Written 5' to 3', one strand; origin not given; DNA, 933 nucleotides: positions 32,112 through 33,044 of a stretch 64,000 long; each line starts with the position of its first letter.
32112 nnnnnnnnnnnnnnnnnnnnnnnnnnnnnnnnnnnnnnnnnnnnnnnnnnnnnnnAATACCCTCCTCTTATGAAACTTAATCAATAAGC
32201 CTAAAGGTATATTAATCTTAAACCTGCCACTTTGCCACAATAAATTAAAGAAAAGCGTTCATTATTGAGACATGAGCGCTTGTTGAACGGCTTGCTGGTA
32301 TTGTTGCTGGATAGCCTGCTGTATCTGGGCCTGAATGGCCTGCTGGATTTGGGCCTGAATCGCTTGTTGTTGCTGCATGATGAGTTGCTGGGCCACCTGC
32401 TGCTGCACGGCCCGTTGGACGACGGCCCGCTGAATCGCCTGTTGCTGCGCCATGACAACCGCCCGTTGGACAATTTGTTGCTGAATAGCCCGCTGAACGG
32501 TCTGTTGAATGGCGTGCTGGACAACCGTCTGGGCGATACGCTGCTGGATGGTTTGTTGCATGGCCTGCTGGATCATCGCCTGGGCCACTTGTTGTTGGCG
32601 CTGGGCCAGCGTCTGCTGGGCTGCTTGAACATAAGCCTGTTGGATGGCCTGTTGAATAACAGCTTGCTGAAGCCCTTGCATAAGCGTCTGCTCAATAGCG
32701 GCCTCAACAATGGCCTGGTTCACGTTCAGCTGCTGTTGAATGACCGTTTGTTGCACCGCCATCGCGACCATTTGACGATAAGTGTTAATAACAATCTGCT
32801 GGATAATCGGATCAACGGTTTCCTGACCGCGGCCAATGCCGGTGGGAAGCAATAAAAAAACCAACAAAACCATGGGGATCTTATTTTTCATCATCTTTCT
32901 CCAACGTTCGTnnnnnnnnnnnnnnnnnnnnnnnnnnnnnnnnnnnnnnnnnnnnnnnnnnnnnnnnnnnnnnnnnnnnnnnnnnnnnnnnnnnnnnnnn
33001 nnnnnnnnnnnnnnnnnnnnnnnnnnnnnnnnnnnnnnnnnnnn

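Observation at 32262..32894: Secreted protein made almost entirely of Gln-rich AIQQ/QQAxQ repeats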

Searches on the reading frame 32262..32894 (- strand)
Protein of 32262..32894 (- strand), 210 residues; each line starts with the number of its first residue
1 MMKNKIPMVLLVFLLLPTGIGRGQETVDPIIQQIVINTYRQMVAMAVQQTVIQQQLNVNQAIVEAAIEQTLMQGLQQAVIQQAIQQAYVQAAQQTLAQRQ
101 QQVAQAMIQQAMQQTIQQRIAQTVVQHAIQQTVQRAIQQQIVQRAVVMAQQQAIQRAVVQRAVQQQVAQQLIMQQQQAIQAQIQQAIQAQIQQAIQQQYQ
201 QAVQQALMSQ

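Call 5: search_protein_families(library=pfam, proteins=[window:32262-32894:-], max_evalue=0.01)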
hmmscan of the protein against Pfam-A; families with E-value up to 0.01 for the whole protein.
window:32262-32894:- (210 aa): 0 families

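Call 6: search_protein_families(library=ncbifam, proteins=[window:32262-32894:-], max_evalue=0.01)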
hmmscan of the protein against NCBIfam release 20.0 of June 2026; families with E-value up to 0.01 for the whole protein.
window:32262-32894:- (210 aa): 0 families

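Call 7: find_homologous_proteins(query=window:32262-32894:-, max_evalue=0.001)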
Query window:32262-32894:- (210 aa): 1 proteins with E <= 0.001 among 2399 candidates.
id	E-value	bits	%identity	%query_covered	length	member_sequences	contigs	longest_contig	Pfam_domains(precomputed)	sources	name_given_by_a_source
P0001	2.7e-7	49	29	86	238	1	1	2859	-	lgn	-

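Call 9: find_encoding_contigs(protein=window:32262-32894:-, flank=10000)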
Protein window:32262-32894:- (210 aa): no gene with exactly this product is on record in the collection.

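Call 10: find_encoding_contigs(protein=P0001, flank=10000)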
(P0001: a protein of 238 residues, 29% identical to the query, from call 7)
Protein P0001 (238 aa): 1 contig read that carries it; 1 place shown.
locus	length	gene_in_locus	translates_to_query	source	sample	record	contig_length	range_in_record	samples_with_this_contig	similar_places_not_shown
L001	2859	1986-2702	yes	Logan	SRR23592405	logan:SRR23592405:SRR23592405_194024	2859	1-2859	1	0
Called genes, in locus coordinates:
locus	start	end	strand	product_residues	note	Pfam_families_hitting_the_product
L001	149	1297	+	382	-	PF03773:ArsP_1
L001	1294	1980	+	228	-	-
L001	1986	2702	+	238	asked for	-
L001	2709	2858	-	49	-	?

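Call 28: find_homologous_proteins(query=A1, max_evalue=0.01)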
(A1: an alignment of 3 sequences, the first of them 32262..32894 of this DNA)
Query A1 (3 sequences) (210 aa, profile of the alignment): 6 proteins with E <= 0.01 among 8000 candidates.
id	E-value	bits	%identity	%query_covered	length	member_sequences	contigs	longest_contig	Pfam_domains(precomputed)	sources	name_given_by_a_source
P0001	9.5e-86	305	29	86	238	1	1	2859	-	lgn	-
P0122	1.0e-79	285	19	73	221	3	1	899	-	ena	-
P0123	2.2e-21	94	25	98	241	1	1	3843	-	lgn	-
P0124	1.6e-15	75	22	87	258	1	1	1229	-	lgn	-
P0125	1.1e-8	53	23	82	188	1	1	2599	-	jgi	jgi:hypothetical protein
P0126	3.9e-5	41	24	51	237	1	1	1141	-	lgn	-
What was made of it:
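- A single weak hit in the first search, E = 2.7e-7 (call 7), then 6 with a profile (call 28).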

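Call 32: find_encoding_contigs(protein=P0123, flank=5000)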
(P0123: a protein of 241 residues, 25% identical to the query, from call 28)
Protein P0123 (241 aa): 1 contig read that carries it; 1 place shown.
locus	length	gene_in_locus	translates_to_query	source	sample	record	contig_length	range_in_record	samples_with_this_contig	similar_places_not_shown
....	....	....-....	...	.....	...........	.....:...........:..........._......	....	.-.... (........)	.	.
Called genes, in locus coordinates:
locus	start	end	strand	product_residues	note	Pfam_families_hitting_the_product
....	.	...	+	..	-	?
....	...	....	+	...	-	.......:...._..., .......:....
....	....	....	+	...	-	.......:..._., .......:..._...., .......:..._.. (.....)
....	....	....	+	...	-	-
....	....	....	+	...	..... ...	-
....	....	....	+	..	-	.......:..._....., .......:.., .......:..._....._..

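Call 33: find_encoding_contigs(protein=P0125, flank=5000)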
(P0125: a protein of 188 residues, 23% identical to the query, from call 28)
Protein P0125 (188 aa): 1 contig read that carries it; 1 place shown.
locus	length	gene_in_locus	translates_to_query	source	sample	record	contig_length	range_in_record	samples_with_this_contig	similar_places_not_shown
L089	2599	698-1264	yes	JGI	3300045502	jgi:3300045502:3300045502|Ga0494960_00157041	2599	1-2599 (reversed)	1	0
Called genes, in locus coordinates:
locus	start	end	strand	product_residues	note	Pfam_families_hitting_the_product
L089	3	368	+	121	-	?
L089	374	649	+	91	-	-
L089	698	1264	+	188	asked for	-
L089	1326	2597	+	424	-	?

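Call 40: search_solved_structures(query=A3, max_evalue=1)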
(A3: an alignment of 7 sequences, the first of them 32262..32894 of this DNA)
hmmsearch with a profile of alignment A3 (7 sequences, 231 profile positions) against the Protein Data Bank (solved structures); distinct sequences matched with E-value up to 1: 1.
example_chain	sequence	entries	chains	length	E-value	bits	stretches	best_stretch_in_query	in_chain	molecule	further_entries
8p0j_H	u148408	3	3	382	0.78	12.6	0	29-89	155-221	Intermediate transcription factor 3 large subunit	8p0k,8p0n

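Call 48: predict_structure(alignment_id=A3)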
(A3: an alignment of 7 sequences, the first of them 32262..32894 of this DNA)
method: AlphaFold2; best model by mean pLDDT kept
length: 210 residues; sequences in the alignment: 7
mean_pLDDT: 78.4   pTM: 0.58
mean pLDDT of the five models: 78.4, 78.3, 72.2, 69.8, 66.2
residues with pLDDT >= 90: 24; 70-90: 154; 50-70: 6; < 50: 26
segments of 3 or more residues with pLDDT < 50: 1-26
pLDDT, mean of each block of 10 residues (from residue 1): 44 41 51 88 93 87 88 89 89 87 87 88 86 88 80 76 73 75 80 81 75
secondary structure, 60 per line:
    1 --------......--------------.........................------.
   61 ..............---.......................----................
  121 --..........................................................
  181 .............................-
elements in order: H9-14 H29-53 H60-74 H78-100 H105-120 H123-209
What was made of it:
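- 32529..32822 (-): N-terminal helical region (residues 25-122), four predicted helices; it corresponds to the family's ordinary-composition domain. AF2 helices 29-53, 60-74, 78-100 and 105-120 with pLDDT 87-93 (call 48).
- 32268..32528 (-): C-terminal Q-rich tail (residues 123-209), predicted as a single 87-residue helix. AF2 helix 123-209 with pLDDT 73-88 (call 48).
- Fold: the AF2 model is all-helical, with pLDDT 78 and pTM 0.58 (call 48). The composition is helix-compatible (Gln, Ala, Met, Leu) and AF2 predicts an 87-residue helix (call 48). AF2 predicts helix (call 48).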

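Call 50: search_protein_representatives(alignment_id=A3)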
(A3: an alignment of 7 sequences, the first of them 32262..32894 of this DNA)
Query: 7 sequences, 231 profile positions. Proteins with E-value up to 0.001 (for the whole library): 68; up to 1e-10: 63; up to 1e-30: 31. The best 68 are listed.
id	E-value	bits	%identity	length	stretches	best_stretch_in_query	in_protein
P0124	8.4e-81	287.3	-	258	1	1-231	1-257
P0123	5.3e-79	281.5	-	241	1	1-230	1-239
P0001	1.7e-70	253.7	-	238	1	1-231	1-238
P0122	2.5e-66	240.0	-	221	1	1-226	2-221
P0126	2.2e-64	233.6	-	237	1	1-231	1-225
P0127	1.4e-44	168.8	-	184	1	13-187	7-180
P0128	3.6e-42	160.9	-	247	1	17-229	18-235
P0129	3.8e-39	151.0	-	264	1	12-220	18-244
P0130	5.4e-38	147.3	-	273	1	17-224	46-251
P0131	1.3e-37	146.0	-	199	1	12-188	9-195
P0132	4.8e-37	144.2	-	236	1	20-206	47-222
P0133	4.6e-36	140.9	-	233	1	7-226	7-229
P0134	8.0e-36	140.2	-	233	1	1-210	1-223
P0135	3.2e-35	138.2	-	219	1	1-205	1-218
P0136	7.2e-35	137.0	-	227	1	6-219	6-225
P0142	1.7e-32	129.3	-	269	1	23-213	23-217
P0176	8.2e-21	91.1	-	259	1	13-226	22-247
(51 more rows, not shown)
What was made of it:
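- On Undescribed Omnitrophota 'Q-tail' secreted helical family (defined in this session; 68 cluster representatives): The profile finds 68 clusters (call 50).
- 68 clusters in the exhaustive search, 63 of them at E <= 1e-10 (call 50).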

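Call 58: fold_search(model_id=the predicted structure, library=pdb)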
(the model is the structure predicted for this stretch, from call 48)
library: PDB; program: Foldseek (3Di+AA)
matches with E <= 10: 127; with E <= 0.001: 0
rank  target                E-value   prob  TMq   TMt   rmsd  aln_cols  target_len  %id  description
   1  6e6a_A                6.3e-01  0.13  0.18  0.21  16.1       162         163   10  Triclinic crystal form of IncA G144A point mutant (released 2019-07-10)
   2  6dfk_M                6.6e-01  0.20  0.20  0.20  12.3       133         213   17  Crystal structure of the 11S subunit of the Plasmodium falciparum proteasome, PA28 (released 2019-08-07)
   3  9rvg_B                8.2e-01  0.08  0.13  0.17  19.1       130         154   16  Chorismate mutase (released 2025-07-23)
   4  5j0l_D                9.7e-01  0.41  0.23  0.38   9.7       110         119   12  De novo design of protein homo-oligomers with modular hydrogen bond network-mediated specificity (released 2016-07-06)
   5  6dfk_B                1.1e+00  0.14  0.20  0.19  12.4       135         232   18  Crystal structure of the 11S subunit of the Plasmodium falciparum proteasome, PA28 (released 2019-08-07)
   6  2rld_A                1.3e+00  0.10  0.16  0.25  13.9       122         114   10  CRYSTAL STRUCTURE OF A PROTEIN WITH UNKNOWN FUNCTION FROM S23 RIBOSOMAL PROTEIN FAMILY (BT_0352) FROM BACTEROIDES THET (released 2007-10-30)
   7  5j0l_E                1.9e+00  0.35  0.27  0.45   7.1       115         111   11  De novo design of protein homo-oligomers with modular hydrogen bond network-mediated specificity (released 2016-07-06)
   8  3cxb_A                2.0e+00  0.35  0.31  0.23   9.5       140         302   15  Crystal Structure of sifa and skip (released 2008-12-02)
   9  5j0l_A                2.0e+00  0.30  0.27  0.40   8.8       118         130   10  De novo design of protein homo-oligomers with modular hydrogen bond network-mediated specificity (released 2016-07-06)
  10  9b3k_Z                2.0e+00  0.05  0.15  0.10  15.0       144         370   12  NorA in complex with Fab36 (NorA-BRIL fusion) (released 2024-12-11)
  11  9k80_A                2.6e+00  0.12  0.20  0.18   9.2       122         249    7  Cryo-EM structure of designed zinc-induced filament Fiber-n6-Zn1-HEHE-5 (released 2025-10-29)
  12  6e7e                  2.6e+00  0.08  0.22  0.25  17.2       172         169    8  High resolution crystal structure of IncA soluble domain (released 2019-07-10)
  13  3caz_B                2.6e+00  0.06  0.16  0.16  23.4       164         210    9  Crystal structure of a BAR protein from Galdieria sulphuraria (released 2008-03-04)
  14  7xgg_A                2.7e+00  0.05  0.16  0.18  14.7       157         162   10  Crystal structure of BCL-xL in complex with computationally designed inhibitor protein (released 2022-07-20)
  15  4wid_A                2.7e+00  0.04  0.12  0.08  24.5       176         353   10  Crystal structure of the immediate-early 1 protein (IE1) at 2.31 angstrom (tetragonal form after crystal dehydration) (released 2014-10-29)
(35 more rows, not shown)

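Call 63: search_protein_families(library=pfam, alignment_id=A5, max_evalue=1)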
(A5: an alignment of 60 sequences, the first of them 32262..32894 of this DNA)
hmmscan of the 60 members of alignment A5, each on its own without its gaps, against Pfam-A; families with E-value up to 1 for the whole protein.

A. member 1, window:32262-32894:- (210 aa): 1 family
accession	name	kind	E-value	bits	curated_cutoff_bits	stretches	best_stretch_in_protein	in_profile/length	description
PF04286.17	DUF445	-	0.81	9.9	33.8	0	47-197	49-198/368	Protein of unknown function (DUF445)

B. families by the number of members that match (of 60 scanned): 126 families (the first 25 are shown)
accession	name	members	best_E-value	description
PF04286.17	DUF445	10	0.00042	Protein of unknown function (DUF445)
PF01724.21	DUF29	2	0.0022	Domain of unknown function DUF29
PF03153.18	TFIIA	2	0.006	Transcription factor IIA, alpha/beta subunit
PF14005.11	YpjP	2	0.024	YpjP-like protein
PF05205.17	COMPASS-Shg1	2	0.031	COMPASS (Complex proteins associated with Set1p) component shg1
PF22238.1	RIP_P131-like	2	0.042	RIP/P131 family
PF13414.12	TPR_11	2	0.055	TPR repeat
PF05979.17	DUF896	2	0.057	Bacterial protein of unknown function (DUF896)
PF18290.7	Nudix_hydro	2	0.077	Nudix hydrolase domain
PF14196.11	ATC_hydrolase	2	0.37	L-2-amino-thiazoline-4-carboxylic acid hydrolase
PF15477.11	SMAP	2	0.48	Small acidic protein family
PF18719.7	ArlS_N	1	0.00061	ArlS sensor domain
PF17664.6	HOATZ-like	1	0.0013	Cilia- and flagella-associated protein HOATZ-like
PF15346.11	ARGLU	1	0.0014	Arginine and glutamate-rich 1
PF00582.32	Usp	1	0.0024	Universal stress protein family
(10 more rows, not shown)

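Call 66: list_cluster_members(proteins=[window:32265-32873:-, L083:3363-3935:-])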
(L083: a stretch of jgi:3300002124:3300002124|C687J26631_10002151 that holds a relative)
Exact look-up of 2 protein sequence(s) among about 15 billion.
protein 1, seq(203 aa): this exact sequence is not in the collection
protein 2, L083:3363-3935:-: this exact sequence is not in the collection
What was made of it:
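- Tried and rejected: The exact-sequence look-up of the called products found neither in the collection (calls 9, 66).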

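Call 67: find_related_loci(query=window:32262-32894:-, collection=metagenome_contigs, flank=5000)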
Query window:32262-32894:- (210 aa) in metagenome_contigs; peptide patterns used: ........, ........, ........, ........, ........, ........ (x = any residue, [..] = any of these).
190 stretches matched a pattern; 2 encode a relative of the query (tblastn E <= 1e-3); 2 distinct loci.
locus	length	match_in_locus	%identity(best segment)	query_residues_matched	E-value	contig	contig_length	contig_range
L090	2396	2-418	63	31-172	9e-37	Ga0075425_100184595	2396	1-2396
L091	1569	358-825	86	1-156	6e-35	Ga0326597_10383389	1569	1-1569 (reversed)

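Call 78: search_protein_families(library=pfam, proteins=[P0123, P0124, P0128, P0129, P0130, P0133, P0135, P0136, P0142, P0176], max_evalue=1)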
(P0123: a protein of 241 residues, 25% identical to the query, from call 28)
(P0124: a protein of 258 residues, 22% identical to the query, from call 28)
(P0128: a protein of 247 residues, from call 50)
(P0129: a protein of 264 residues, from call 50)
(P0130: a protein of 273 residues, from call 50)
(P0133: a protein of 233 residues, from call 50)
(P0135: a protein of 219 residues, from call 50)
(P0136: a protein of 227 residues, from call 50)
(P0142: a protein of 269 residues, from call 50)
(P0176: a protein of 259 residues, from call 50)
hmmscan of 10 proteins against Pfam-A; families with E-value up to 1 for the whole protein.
P0123 (241 aa): 1 family
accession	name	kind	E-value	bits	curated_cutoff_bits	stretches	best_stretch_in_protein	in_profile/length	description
PF04409.17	DUF530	-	0.08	11.8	27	1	137-228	237-329/521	Protein of unknown function (DUF530)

P0124 (258 aa): 3 families
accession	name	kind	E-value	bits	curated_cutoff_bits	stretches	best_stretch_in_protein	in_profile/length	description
PF04286.17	DUF445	-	0.0018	18.7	33.8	1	82-253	63-235/368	Protein of unknown function (DUF445)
PF15508.11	NAAA-beta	-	0.044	14.7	27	1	212-238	15-43/63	beta subunit of N-acylethanolamine-hydrolyzing acid amidase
PF02847.23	MA3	-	0.049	14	23.2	1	135-218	4-85/113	MA3 domain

P0128 (247 aa): 2 families
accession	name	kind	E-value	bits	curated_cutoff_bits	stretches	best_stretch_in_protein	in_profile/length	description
PF04286.17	DUF445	-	0.0011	19.4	33.8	1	110-235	96-224/368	Protein of unknown function (DUF445)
PF17900.6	Peptidase_M1_N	-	0.089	13.3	25.8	1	149-215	54-114/186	Peptidase M1 N-terminal domain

P0129 (264 aa): 0 families

P0130 (273 aa): 2 families
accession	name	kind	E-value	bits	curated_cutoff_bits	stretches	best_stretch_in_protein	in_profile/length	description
PF17729.6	DUF5569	-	0.0056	17.1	37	1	205-260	124-180/225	Family of unknown function (DUF5569)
PF04286.17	DUF445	-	0.11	12.8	33.8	1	100-264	66-214/368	Protein of unknown function (DUF445)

P0133 (233 aa): 1 family
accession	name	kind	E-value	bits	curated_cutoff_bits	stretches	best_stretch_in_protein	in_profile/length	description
PF09991.14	DUF2232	-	0.034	13.8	27.8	1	76-130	104-157/290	Predicted membrane protein (DUF2232)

P0135 (219 aa): 1 family
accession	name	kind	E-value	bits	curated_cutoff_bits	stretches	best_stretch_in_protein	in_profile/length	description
PF14196.11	ATC_hydrolase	-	0.6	11.3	28.1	0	82-140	3-61/145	L-2-amino-thiazoline-4-carboxylic acid hydrolase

P0136 (227 aa): 2 families
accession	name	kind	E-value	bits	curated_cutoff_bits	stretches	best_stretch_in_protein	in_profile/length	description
PF18290.7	Nudix_hydro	-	0.077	13.5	26.5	1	143-184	21-62/80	Nudix hydrolase domain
PF09133.15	SANTA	-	0.43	11.5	21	0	55-110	30-85/92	SANTA (SANT Associated)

P0142 (269 aa): 2 families
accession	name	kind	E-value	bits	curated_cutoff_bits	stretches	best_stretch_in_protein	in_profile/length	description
PF22086.1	DUF6940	-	0.059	14.1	27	1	142-264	14-133/168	Family of unknown function (DUF6940)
PF09426.16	Nyv1_longin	-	0.47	10.9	25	0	105-152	22-68/137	Vacuolar R-SNARE Nyv1, longin domain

P0176 (259 aa): 1 family
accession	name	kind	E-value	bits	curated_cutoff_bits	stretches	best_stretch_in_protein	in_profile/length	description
PF07688.17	KaiA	-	0.067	13.8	22.2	1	29-74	46-92/122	KaiA C-terminal domain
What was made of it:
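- Closest known: Pfam DUF445. Same: 10 of 60 family members give weak, roughly co-linear matches to the central helical part of the profile (best E = 4e-4; calls 63, 78).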

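Call 99: search_protein_families(library=phrogs, proteins=[window:32262-32894:-, P0123], max_evalue=0.01)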
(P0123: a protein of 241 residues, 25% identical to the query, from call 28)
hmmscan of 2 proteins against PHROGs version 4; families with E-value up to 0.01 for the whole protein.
window:32262-32894:- (210 aa): 0 families

P0123 (241 aa): 0 families

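Call 100: search_protein_families(library=padloc, proteins=[window:32262-32894:-, P0123], max_evalue=0.01)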
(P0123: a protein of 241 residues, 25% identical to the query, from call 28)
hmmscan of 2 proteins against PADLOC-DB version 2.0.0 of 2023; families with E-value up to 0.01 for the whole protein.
window:32262-32894:- (210 aa): 0 families

P0123 (241 aa): 0 families

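Call 102: find_encoding_contigs(protein=P0124, flank=5000, max_places=3)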
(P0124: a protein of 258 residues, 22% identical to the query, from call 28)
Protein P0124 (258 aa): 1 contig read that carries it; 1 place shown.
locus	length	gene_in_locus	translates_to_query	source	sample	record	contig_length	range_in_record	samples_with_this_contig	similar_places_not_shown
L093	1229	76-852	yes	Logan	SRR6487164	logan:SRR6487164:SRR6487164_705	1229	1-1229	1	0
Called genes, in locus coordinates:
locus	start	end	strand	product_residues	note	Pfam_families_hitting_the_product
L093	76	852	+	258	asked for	-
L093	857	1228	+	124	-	?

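Call 103: find_encoding_contigs(protein=P0126, flank=5000, max_places=3)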
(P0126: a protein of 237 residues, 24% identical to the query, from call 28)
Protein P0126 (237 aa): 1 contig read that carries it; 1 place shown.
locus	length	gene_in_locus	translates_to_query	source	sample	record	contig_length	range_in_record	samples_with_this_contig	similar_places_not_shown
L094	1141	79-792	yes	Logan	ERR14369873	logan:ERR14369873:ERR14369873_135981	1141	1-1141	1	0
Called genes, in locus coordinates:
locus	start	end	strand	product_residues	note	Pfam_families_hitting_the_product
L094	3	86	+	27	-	?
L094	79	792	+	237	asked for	-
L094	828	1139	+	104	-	?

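Call 104: find_encoding_contigs(protein=P0128, flank=5000, max_places=3)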
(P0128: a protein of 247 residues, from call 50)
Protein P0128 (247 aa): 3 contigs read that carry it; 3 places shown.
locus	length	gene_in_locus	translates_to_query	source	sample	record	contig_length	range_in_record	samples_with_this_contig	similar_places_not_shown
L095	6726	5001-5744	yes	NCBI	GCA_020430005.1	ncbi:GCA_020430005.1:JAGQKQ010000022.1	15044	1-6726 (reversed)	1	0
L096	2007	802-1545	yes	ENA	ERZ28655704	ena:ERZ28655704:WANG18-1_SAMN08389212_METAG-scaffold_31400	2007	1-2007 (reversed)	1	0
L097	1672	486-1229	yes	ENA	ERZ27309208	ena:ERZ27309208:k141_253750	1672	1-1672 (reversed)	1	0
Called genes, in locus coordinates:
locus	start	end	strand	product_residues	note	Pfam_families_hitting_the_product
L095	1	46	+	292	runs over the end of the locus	PF13181:TPR_8 (faint), PF13371:TPR_9 (faint), PF13424:TPR_12 (faint), PF13428:TPR_14 (faint), PF07719:TPR_2 (weak), PF13414:TPR_11 (weak), PF00515:TPR_1 (weak), PF13432:TPR_16 (weak), +4 more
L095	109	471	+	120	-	-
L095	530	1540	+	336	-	-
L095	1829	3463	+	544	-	PF00005:ABC_tran, PF02463:SMC_N (faint), PF13175:AAA_15 (faint), PF13304:AAA_21 (faint), PF12848:ABC_tran_Xtn, PF00005:ABC_tran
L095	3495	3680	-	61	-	PF14255:Zn_ribbon_21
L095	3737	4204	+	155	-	PF00462:Glutaredoxin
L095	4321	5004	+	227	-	-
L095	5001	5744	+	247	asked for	-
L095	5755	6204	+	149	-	-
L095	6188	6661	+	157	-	PF13429:TPR_15 (weak), PF13428:TPR_14 (faint), PF13181:TPR_8 (faint), PF12895:ANAPC3 (weak), PF14559:TPR_19, PF00515:TPR_1 (weak), PF07719:TPR_2 (weak), PF14559:TPR_19 (weak), +2 more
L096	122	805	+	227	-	-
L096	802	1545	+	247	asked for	-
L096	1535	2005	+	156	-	?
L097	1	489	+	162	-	?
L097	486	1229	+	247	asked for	-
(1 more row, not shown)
